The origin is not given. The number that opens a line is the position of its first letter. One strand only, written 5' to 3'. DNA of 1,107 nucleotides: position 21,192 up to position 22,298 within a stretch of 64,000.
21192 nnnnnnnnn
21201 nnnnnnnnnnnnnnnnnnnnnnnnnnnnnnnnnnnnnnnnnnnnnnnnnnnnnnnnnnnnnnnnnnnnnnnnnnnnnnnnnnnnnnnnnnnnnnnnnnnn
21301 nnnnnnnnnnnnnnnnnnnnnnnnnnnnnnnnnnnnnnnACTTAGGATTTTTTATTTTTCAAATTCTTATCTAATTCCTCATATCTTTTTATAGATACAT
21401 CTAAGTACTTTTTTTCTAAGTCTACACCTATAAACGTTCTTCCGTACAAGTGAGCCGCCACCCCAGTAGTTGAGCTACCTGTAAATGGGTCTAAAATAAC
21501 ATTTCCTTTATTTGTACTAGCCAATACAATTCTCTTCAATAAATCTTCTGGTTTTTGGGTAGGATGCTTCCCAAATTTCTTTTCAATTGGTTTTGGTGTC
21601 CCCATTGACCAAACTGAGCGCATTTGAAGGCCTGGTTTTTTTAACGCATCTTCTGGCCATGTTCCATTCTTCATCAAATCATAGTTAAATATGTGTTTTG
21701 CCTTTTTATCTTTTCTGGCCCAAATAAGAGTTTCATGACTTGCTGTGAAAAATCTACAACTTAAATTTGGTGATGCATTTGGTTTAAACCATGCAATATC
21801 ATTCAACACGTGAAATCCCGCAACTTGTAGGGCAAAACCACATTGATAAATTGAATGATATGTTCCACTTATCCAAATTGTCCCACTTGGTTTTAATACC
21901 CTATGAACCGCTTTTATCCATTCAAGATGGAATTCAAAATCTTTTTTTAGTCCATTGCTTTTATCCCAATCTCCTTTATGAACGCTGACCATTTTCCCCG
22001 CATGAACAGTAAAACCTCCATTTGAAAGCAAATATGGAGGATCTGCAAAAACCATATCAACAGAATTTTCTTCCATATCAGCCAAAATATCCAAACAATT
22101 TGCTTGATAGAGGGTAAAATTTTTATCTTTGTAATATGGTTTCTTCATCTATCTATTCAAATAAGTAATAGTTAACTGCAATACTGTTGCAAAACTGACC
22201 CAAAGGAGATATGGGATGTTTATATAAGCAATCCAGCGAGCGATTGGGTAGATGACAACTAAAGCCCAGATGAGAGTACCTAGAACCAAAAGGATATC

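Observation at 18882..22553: DpnII-like GATC R-M operon with an AIPR-like Abi gene inserted between MTase and REase, led by a TspO-like gene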

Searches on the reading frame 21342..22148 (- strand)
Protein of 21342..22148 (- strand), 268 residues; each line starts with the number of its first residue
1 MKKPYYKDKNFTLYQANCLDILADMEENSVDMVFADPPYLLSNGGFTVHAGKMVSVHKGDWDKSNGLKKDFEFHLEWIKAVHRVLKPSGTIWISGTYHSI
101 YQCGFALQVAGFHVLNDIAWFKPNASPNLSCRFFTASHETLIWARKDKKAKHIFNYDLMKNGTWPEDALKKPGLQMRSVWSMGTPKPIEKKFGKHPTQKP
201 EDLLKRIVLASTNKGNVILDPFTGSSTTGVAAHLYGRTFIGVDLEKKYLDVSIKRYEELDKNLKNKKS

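Call 3: search_protein_families(library=pfam, proteins=[window:21342-22148:-], max_evalue=0.01)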
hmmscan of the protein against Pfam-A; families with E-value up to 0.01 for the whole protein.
window:21342-22148:- (268 aa): 4 families
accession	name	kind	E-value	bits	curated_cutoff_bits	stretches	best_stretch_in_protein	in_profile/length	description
PF01555.25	N6_N4_Mtase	-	1.5e-57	195.5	26.7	1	30-252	1-219/221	DNA methylase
PF13847.12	Methyltransf_31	-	0.00014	22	27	0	9-94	54-110/145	Methyltransferase domain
PF01170.24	UPF0020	-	0.0019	18.3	22.3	0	209-240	23-54/197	RMKL-like, methyltransferase domain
PF02086.21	MethyltransfD12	-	0.0043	17.3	22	0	23-49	169-195/253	D12 class N6 adenine-specific DNA methyltransferase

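Call 4: search_protein_families(library=padloc, proteins=[window:21342-22148:-], max_evalue=0.01)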
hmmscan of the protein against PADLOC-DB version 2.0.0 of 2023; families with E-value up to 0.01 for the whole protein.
window:21342-22148:- (268 aa): 74 families (the best 25 are shown)
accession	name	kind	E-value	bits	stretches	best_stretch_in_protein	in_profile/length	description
PDLC03371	MTase_II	-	6.6e-100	331.9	1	1-263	1-259/260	Type II methyltransferase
PDLC03216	MTase_II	-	1.3e-75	252.6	1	11-262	12-261/364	Type II methyltransferase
PDLC03738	oMTase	-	1.1e-69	233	1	14-261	24-270/376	orphan methyltransferase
PDLC03302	MTase_II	-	1.2e-56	190.8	1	12-256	6-260/626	Type II methyltransferase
PDLC03299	MTase_II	-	2.9e-42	143.2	1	4-257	8-258/296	Type II methyltransferase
PDLC03387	MTase_II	-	5.6e-35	118.9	2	103-264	131-284/289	Type II methyltransferase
PDLC03279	MTase_II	-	7.6e-30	101.8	1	9-256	355-584/587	Type II methyltransferase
PDLC03320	MTase_II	-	3.8e-29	99.7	1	8-263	30-281/289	Type II methyltransferase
PDLC03339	MTase_II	-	1.4e-28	97.7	2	144-259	162-274/399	Type II methyltransferase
PDLC03353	MTase_II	-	1.3e-25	88.4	1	4-262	3-256/260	Type II methyltransferase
PDLC03265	MTase_II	-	1.7e-25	88.1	2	179-259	254-331/333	Type II methyltransferase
PDLC03230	MTase_II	-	4.4e-25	86.7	1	7-254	32-280/360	Type II methyltransferase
PDLC03300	MTase_II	-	9.5e-23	78.7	1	7-258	8-278/302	Type II methyltransferase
PDLC03238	MTase_II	-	4.4e-22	76.7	2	168-247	277-356/428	Type II methyltransferase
PDLC03252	MTase_II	-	1.4e-21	75.2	1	104-260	211-357/365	Type II methyltransferase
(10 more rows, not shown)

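Call 5: search_protein_families(library=ncbifam, proteins=[window:21342-22148:-], max_evalue=0.01)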
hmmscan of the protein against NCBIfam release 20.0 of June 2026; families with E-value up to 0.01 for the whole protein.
window:21342-22148:- (268 aa): 5 families
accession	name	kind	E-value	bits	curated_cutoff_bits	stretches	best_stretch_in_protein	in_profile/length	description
NF050803.1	DnaMtaseCcrMCaul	equivalog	4.2e-70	236.4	830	1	12-262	5-253/350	adenine-specific DNA-methyltransferase CcrM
NF008572.0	PRK11524.1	equivalog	1.9e-36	125.7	292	1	4-261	8-261/294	adenine-specific DNA-methyltransferase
NF010253.0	PRK13699.1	subfamily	1e-19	71.1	244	2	194-265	143-214/226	DNA methyltransferase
TIGR01177.1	TIGR01177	hypoth_equivalog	3.3e-05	23.4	316.55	0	209-247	177-215/330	TIGR01177 family methyltransferase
NF040539.1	AST_met_ArsM_2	exception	0.0058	16.5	240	0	198-266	42-111/262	putative arsinothricin biosynthesis methyltransferase ArsM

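Call 21: search_solved_structures(query=window:21342-22148:-, max_evalue=0.00001)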
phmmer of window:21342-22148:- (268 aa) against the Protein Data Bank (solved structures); distinct sequences matched with E-value up to 0.00001: 12.
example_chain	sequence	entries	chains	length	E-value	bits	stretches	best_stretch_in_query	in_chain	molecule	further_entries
6pbd_A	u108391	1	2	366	1.9e-55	191.7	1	12-252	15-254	Modification methylase CcrMI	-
5hek_A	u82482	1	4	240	5.4e-28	101.6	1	12-256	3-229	Adenine specific DNA methyltransferase (DpnA)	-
5hfj_A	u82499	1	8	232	5.8e-28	101.5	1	12-255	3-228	Adenine specific DNA methyltransferase (DpnA)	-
1g60_A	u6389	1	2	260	2.6e-23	86.3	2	149-251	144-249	Adenine-specific Methyltransferase MboIIA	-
9c3u_A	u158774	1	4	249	4.7e-20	75.6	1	13-256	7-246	Methyltransferase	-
8urk_A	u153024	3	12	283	5.5e-20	75.4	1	13-256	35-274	Methyltransferase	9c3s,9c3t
1nw8_A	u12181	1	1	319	1.5e-14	57.5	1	16-245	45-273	MODIFICATION METHYLASE RSRI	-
1eg2_A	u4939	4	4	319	1.6e-14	57.4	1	16-245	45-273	MODIFICATION METHYLASE RSRI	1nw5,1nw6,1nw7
8s9n_A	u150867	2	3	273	1.6e-12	50.9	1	16-251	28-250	DNA cytosine-N4 methyltransferase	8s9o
8s9m_A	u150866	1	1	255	2.4e-12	50.3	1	18-251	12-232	DNA cytosine-N4 methyltransferase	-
1boo_A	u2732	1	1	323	4.5e-10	42.8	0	194-267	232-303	PROTEIN (N-4 CYTOSINE-SPECIFIC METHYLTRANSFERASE PVU II)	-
2zie_A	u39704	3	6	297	6.8e-09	39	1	193-256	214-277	Putative modification methylase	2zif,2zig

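Call 41: search_dna_similar(query=window:21342-22148:-, collection=plasmids, mode=protein, max_rows=25)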
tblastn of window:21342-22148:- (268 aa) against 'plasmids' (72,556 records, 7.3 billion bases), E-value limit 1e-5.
Records with a match: 4093; places in all: 4445; records where one place covers at least 80% of the query: 3819.
Best place of each record, by identity: <60% 4093.
By first word of the organism name: Klebsiella 2004; Escherichia 383; Enterobacter 337; Salmonella 335; Citrobacter 146; Burkholderia 128; Serratia 75; Yersinia 65; Raoultella 55; Aeromonas 41; and 144 more.
By predicted mobility (MOB-suite, as given by PLSDB): conjugative 2534; non-mobilizable 971; mobilizable 588.
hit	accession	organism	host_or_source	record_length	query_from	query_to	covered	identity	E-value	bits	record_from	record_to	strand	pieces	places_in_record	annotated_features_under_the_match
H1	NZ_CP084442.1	Staphylococcus lugdunensis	Homo sapiens,pure culture,abdominal ...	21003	2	266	99%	50.4%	3e-79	267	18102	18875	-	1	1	site-specific DNA-methyltransferase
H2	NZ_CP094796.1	Staphylococcus aureus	Camel,Skin swab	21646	2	260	97%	50.8%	2e-78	265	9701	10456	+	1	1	site-specific DNA-methyltransferase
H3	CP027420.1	Staphylococcus cohnii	Homo sapiens,peripheral blood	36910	2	260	97%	50.8%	2e-78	265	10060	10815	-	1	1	site-specific DNA-methyltransferase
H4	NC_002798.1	Lactococcus lactis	-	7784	1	255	95%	51.6%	4e-81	272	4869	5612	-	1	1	site-specific DNA-methyltransferase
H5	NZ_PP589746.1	Lactococcus sp.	Bacterial culture,Dairy environment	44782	1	255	95%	51.6%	6e-81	272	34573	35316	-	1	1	site-specific DNA-methyltransferase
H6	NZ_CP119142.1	Neisseria gonorrhoeae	Homo sapiens,whole organism,synovial ...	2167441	10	258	93%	49.4%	2e-75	256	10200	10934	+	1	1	none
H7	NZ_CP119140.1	Neisseria gonorrhoeae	Homo sapiens,whole organism,blood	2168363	10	258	93%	49.4%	2e-75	256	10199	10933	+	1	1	none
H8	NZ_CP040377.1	Lactiplantibacillus plantarum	cell culture,Angelica gigas Nakai root ...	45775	6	267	98%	43.1%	3e-60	213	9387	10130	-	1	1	site-specific DNA-methyltransferase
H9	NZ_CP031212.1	Levilactobacillus brevis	-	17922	6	267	98%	43.1%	4e-60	212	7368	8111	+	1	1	site-specific DNA-methyltransferase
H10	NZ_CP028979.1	Lactiplantibacillus plantarum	liquid feed,pig feed from feed plant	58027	6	267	98%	43.1%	4e-60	212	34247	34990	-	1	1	site-specific DNA-methyltransferase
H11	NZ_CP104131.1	Sinorhizobium sp. K101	Phaseolus vulgaris,cell ...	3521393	12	260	93%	42.4%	1e-53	193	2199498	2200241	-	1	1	none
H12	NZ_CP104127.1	Sinorhizobium sp. M103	Phaseolus vulgaris,cell ...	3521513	12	260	93%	42.4%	1e-53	193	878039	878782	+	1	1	none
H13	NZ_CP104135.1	Sinorhizobium sp. C101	Phaseolus vulgaris,cell ...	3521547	12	260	93%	42.4%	1e-53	193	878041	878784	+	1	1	none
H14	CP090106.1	Sinorhizobium meliloti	Medicago,Cell culture,Plant nodule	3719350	12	260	93%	42.4%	2e-53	193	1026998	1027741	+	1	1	site-specific DNA-methyltransferase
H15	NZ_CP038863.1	Campylobacter jejuni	mouse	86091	7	268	79%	49.3%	1e-30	219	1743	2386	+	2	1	none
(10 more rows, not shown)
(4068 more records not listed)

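Call 44: get_annotated_region(hit=H4, flank=4000)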
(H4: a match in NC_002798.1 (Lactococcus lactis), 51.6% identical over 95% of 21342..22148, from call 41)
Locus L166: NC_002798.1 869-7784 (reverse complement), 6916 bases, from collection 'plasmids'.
description: Lactococcus lactis plasmid pSRQ700, complete sequence
organism: Lactococcus lactis (NCBI taxid 1358)
taxonomy: Bacteria; Bacillota; Bacilli; Lactobacillales; Streptococcaceae; Lactococcus; Lactococcus lactis
host: -; source: -; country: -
typing (MOB-suite, as given by PLSDB): non-mobilizable; replicon Inc11
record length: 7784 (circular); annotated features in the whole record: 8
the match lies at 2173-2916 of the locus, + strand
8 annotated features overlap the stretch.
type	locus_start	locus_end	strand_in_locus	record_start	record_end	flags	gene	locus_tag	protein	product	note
CDS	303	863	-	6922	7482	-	-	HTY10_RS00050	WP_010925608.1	recombinase family protein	GO:0006310 - DNA recombination [Evidence IEA]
CDS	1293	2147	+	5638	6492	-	-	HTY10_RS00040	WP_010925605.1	DNA adenine methylase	-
CDS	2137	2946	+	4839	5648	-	-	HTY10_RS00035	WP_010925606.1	site-specific DNA-methyltransferase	-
CDS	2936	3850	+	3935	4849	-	-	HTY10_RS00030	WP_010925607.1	type II restriction endonuclease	-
CDS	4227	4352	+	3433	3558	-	-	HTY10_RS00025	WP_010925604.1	recombinase family protein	GO:0006310 - DNA recombination [Evidence IEA]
CDS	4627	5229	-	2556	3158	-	-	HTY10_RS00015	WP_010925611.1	replication protein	-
CDS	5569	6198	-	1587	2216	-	-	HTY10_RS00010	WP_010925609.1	DUF536 domain-containing protein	-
CDS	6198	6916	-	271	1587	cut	-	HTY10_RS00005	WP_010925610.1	RepB family plasmid replication initiator protein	GO:0006270 - DNA replication initiation [Evidence IEA]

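Call 45: get_annotated_region(hit=H1, flank=4000)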
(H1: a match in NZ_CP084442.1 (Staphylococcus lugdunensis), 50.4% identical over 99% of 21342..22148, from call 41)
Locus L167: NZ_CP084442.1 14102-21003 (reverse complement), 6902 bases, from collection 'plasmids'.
description: Staphylococcus lugdunensis strain RMLUG4 plasmid pRMLUG4_2, complete sequence
organism: Staphylococcus lugdunensis (NCBI taxid 28035)
taxonomy: Bacteria; Bacillota; Bacilli; Bacillales; Staphylococcaceae; Staphylococcus; Staphylococcus lugdunensis
host: -; source: Homo sapiens,pure culture,abdominal drainage; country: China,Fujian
typing (MOB-suite, as given by PLSDB): non-mobilizable; replicon rep_cluster_910
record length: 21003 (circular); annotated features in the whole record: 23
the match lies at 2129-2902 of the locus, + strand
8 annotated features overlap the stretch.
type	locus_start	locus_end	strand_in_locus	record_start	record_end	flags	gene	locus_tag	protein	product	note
CDS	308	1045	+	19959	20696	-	-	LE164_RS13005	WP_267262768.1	DUF536 domain-containing protein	-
CDS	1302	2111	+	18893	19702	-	-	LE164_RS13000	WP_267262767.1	Dam family site-specific DNA-(adenine-N6)-methyltransferase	GO:0006306 - DNA methylation [Evidence IEA]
CDS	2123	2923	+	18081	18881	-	-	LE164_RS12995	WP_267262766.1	site-specific DNA-methyltransferase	GO:0009307 - DNA restriction-modification system [Evidence IEA]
CDS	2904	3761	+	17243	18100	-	-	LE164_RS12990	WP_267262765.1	type II restriction endonuclease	-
CDS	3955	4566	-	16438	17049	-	-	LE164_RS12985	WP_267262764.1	recombinase family protein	GO:0006310 - DNA recombination [Evidence IEA]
CDS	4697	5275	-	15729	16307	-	-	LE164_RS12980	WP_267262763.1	recombinase family protein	GO:0006310 - DNA recombination [Evidence IEA]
predicted_resistance_gene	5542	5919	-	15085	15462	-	blaI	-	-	penicillinase repressor BlaI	predicted by amrfinderplus; class BETA-LACTAM; identity 99.21%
predicted_resistance_gene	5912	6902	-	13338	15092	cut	blaR1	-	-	beta-lactam sensor/signal transducer BlaR1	predicted by amrfinderplus; class BETA-LACTAM; identity 100.0%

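Call 57: search_protein_families(library=padloc, proteins=[L168:6594-7211:+], max_evalue=0.001)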
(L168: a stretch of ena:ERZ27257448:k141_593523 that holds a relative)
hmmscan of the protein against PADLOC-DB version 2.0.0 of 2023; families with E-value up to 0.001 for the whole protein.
L168:6594-7211:+ (205 aa): 0 families
